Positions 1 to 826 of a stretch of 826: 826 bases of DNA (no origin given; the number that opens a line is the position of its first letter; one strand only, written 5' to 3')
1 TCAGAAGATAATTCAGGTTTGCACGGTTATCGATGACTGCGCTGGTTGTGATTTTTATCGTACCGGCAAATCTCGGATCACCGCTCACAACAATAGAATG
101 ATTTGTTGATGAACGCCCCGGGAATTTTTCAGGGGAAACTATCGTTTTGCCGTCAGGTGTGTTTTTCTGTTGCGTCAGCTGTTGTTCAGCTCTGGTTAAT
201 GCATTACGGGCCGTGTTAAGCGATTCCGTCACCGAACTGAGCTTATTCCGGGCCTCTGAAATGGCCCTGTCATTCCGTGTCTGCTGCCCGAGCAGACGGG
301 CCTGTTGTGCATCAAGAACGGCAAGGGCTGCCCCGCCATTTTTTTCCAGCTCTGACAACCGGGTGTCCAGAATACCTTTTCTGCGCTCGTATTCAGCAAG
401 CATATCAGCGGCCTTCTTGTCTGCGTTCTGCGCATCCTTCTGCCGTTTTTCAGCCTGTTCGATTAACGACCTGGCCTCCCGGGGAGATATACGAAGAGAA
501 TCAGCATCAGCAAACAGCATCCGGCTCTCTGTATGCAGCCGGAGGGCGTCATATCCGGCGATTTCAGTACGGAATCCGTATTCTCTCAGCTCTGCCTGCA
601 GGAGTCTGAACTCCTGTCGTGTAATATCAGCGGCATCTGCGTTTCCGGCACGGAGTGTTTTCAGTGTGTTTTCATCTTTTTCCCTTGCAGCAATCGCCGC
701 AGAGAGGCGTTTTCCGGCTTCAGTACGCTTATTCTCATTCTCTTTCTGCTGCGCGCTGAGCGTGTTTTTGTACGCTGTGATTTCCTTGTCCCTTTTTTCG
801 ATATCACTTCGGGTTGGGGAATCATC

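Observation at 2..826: Predicted but unseen locus context: immunity gene and pore-forming domain downstream, SOS promoter and TonB box upstream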

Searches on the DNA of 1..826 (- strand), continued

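Call 73: search_dna_similar(query=window:330-388:-, collection=ecoli_genomes, mode=near, max_rows=60)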
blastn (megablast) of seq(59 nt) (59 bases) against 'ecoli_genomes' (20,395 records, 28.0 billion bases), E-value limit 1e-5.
Records with a match: 47; places in all: 47; records where one place covers at least 80% of the query: 47.
Genomes with a match: 45 of 5426; with a place that covers at least 80% of the query: 45. Places per genome that has any: lowest 1, median 1, highest 2. On chromosomes: 1 places; on plasmids: 46.
Best place of each record, by identity: >=99% 47.
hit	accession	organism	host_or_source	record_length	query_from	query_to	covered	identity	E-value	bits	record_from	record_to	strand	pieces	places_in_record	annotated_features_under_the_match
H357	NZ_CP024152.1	Escherichia coli strain 14EC033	clinical patient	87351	1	59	100%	100.0%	6e-22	110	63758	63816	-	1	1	colicin Ia central receptor-binding domain-containing protein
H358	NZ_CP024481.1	Escherichia coli strain 2011C-4315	Homo sapiens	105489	1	59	100%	100.0%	6e-22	110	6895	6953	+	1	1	colicin Ia central receptor-binding domain-containing protein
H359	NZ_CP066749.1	Escherichia coli O157:H7 strain ECP19-2498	missing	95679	1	59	100%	100.0%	6e-22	110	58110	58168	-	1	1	colicin Ia central receptor-binding domain-containing protein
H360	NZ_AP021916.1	Escherichia coli strain WP2-W18-CRE-03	-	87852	1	59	100%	100.0%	6e-22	110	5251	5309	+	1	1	colicin Ia central receptor-binding domain-containing protein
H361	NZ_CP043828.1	Escherichia coli strain RM8082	Cattle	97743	1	59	100%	100.0%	6e-22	110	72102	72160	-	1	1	colicin Ia central receptor-binding domain-containing protein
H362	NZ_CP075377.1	Escherichia coli strain no107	stool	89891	1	59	100%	100.0%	6e-22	110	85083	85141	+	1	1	colicin Ia central receptor-binding domain-containing protein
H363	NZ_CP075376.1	Escherichia coli strain no107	stool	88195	1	59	100%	100.0%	6e-22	110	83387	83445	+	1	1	colicin Ia central receptor-binding domain-containing protein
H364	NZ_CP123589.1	Escherichia coli strain DJH_137urine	Homo sapiens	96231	1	59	100%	100.0%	6e-22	110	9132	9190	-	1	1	colicin Ia central receptor-binding domain-containing protein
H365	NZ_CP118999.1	Escherichia coli strain CE0032f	Bos taurus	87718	1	59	100%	100.0%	6e-22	110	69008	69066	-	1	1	colicin Ia central receptor-binding domain-containing protein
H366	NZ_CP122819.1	Escherichia coli strain ETEC1731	Sus scrofa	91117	1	59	100%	100.0%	6e-22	110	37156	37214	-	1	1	colicin Ia central receptor-binding domain-containing protein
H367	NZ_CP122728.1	Escherichia coli strain ETEC1746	Sus scrofa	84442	1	59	100%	100.0%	6e-22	110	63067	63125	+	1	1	colicin Ia central receptor-binding domain-containing protein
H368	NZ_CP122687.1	Escherichia coli strain ETEC4067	Sus scrofa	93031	1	59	100%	100.0%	6e-22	110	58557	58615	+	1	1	colicin Ia central receptor-binding domain-containing protein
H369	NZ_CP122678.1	Escherichia coli strain ETEC4070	Sus scrofa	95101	1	59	100%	100.0%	6e-22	110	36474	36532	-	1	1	colicin Ia central receptor-binding domain-containing protein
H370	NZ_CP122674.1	Escherichia coli strain ETEC4071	Sus scrofa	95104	1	59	100%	100.0%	6e-22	110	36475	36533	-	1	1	colicin Ia central receptor-binding domain-containing protein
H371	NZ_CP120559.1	Escherichia coli strain B771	Homo sapiens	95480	1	59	100%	100.0%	6e-22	110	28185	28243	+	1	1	colicin Ia central receptor-binding domain-containing protein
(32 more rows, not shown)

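Call 79: search_dna_similar(query=window:1-826:-, collection=phages, mode=near, max_rows=10)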
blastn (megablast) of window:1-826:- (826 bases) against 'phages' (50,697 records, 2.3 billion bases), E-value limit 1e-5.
No match.

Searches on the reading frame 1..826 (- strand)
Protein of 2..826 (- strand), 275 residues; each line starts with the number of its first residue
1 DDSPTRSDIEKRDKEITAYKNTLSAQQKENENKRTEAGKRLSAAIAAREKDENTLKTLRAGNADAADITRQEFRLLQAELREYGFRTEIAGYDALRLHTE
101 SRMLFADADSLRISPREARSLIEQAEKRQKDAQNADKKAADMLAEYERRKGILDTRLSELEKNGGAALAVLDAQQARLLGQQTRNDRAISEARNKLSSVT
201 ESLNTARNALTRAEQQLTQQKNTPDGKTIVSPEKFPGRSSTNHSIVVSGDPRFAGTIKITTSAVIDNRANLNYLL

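Call 7: search_solved_structures(query=window:1-826:-, show_alignments=2)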
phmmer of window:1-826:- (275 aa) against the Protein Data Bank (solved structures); distinct sequences matched with E-value up to 0.001: 2.
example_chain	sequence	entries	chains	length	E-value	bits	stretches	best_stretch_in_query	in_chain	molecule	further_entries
1cii_A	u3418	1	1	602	6.8e-167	556.1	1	1-275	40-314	COLICIN IA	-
2hdi_B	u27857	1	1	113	6.8e-30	107.8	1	220-275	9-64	Colicin-Ia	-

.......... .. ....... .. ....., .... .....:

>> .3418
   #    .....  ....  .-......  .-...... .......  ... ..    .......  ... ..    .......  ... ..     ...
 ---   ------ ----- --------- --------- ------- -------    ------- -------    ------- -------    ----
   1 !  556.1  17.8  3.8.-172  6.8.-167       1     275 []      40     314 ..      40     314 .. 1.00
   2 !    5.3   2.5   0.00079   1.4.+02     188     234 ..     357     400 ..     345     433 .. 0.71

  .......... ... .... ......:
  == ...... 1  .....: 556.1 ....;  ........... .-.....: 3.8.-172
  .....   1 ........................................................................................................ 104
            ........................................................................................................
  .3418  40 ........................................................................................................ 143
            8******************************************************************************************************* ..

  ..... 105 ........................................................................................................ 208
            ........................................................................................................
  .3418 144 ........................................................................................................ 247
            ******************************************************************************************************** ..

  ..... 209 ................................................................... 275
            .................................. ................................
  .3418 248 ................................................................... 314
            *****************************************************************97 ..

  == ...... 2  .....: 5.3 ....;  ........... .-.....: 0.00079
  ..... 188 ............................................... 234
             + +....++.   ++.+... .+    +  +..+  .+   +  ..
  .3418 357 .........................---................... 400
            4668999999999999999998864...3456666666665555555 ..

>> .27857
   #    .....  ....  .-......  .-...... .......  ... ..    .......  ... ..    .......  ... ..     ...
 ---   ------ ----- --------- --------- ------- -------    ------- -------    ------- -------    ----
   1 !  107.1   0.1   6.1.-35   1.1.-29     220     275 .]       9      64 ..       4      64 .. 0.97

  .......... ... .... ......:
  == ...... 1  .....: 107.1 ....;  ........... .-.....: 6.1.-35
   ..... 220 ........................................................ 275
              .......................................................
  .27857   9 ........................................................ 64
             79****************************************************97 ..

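Call 12: profile_search(protein=window:2-826:-)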
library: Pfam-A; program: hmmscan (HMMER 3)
A. the first sequence (275 residues): domains with independent E <= 10: 7; with E <= 0.001: 1
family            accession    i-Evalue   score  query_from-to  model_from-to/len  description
Colicin_Ia        PF11504.14    4.3e-37   126.5     221-275         1-55/72  Colicin Ia
DUF7337           PF24026.1       0.076    13.5       6-45         17-55/61  Family of unknown function (DUF7337)
DUF7853           PF25251.1        0.31    12.1      40-90         18-66/81  Family of unknown function (DUF7853)
Coilin_N          PF15862.10       0.89     9.9      97-151        59-113/139  Coilin N-terminus
ANG-1             PF25443.1         1.1    10.0     148-220        28-96/105  ANG-1-like domain
DUF4200           PF13863.11        1.4     9.7       7-63         34-90/119  Domain of unknown function (DUF4200)
APG6_N            PF17675.6         3.9     8.4     119-209        45-131/132  Apg6 coiled-coil region

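Call 26: find_encoding_contigs(protein=window:2-826:-, flank=5000, max_places=10)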
Protein window:2-826:- (275 aa): no gene with exactly this product is on record in the collection.

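Call 64: search_protein_families(proteins=[L001:3818-5695:+, L018:2318-4195:+, L001:5723-6055:-, L018:4219-4563:-, L001:6184-6528:+, L001:2193-3536:+], library=ncbifam)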
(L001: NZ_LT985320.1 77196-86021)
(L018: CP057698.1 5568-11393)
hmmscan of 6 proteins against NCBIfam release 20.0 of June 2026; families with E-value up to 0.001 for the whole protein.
L001:3818-5695:+ (626 aa): 2 families
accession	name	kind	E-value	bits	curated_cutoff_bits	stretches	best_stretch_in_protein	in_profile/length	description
TIGR02168.1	SMC_prok_B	equivalog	2.2e-06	25.7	567.35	1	366-513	374-519/1181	chromosome segregation protein SMC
TIGR02169.1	SMC_prok_A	equivalog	0.00099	16.9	729.4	1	373-512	691-826/1165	chromosome segregation protein SMC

L018:2318-4195:+ (626 aa): 1 family
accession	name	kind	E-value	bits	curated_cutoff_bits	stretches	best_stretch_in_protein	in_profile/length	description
TIGR02168.1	SMC_prok_B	equivalog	7e-07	27.4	567.35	1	346-561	333-543/1181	chromosome segregation protein SMC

L001:5723-6055:- (111 aa): 0 families

L018:4219-4563:- (115 aa): 0 families

L001:6184-6528:+ (115 aa): 0 families

L001:2193-3536:+ (448 aa): 0 families

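Call 80: profile_search(protein=L007:2318-4195:+)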
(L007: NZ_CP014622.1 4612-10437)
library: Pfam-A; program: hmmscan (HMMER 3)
A. the first sequence (626 residues): domains with independent E <= 10: 6; with E <= 0.001: 2
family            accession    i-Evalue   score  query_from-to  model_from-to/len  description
Colicin_Ia        PF11504.14    8.8e-51   170.4     282-353         1-72/72  Colicin Ia
Colicin           PF01024.24    2.8e-49   167.9     440-622         2-184/185  Colicin pore forming domain
Lysozyme_like     PF13702.11       0.17    11.9     415-503        53-141/165  Lysozyme-like
Vps54_N           PF10475.15       0.49    10.1     356-439        52-137/291  Vacuolar-sorting protein 54, of GARP complex
DUF7854           PF25252.1        0.65    10.6     487-506         7-26/81  Family of unknown function (DUF7854)
DUF7853           PF25251.1         1.1    10.4     101-151        18-66/81  Family of unknown function (DUF7853)

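Call 81: profile_search(protein=L001:5723-6055:-)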
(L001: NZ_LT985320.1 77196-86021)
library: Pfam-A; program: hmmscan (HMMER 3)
A. the first sequence (111 residues): domains with independent E <= 10: 1; with E <= 0.001: 1
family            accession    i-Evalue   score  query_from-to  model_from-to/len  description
Microcin          PF03526.18    4.5e-07    30.0      44-79         18-55/55  Colicin E1 (microcin) immunity protein

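Call 82: profile_search(protein=L018:4219-4563:-)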
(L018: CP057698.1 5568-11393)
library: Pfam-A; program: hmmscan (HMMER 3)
A. the first sequence (115 residues): domains with independent E <= 10: 6; with E <= 0.001: 1
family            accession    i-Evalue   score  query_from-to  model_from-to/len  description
Microcin          PF03526.18    7.1e-08    32.6      44-81         13-52/55  Colicin E1 (microcin) immunity protein
T4SS_pilin        PF18895.5       0.044    14.3       7-49         12-59/71  Type IV secretion system pilin
EutH              PF04346.18      0.047    13.4       4-64        160-221/351  Ethanolamine utilisation protein, EutH
DHHC              PF01529.25      0.059    13.9      32-108        45-114/133  DHHC palmitoyltransferase
Anthrone_oxy      PF08592.16      0.076    13.7      15-60         15-60/106  Anthrone oxygenase
Cation_ATPase_C   PF00689.26       0.14    12.4       9-101        54-142/175  Cation transporting ATPase, C-terminus
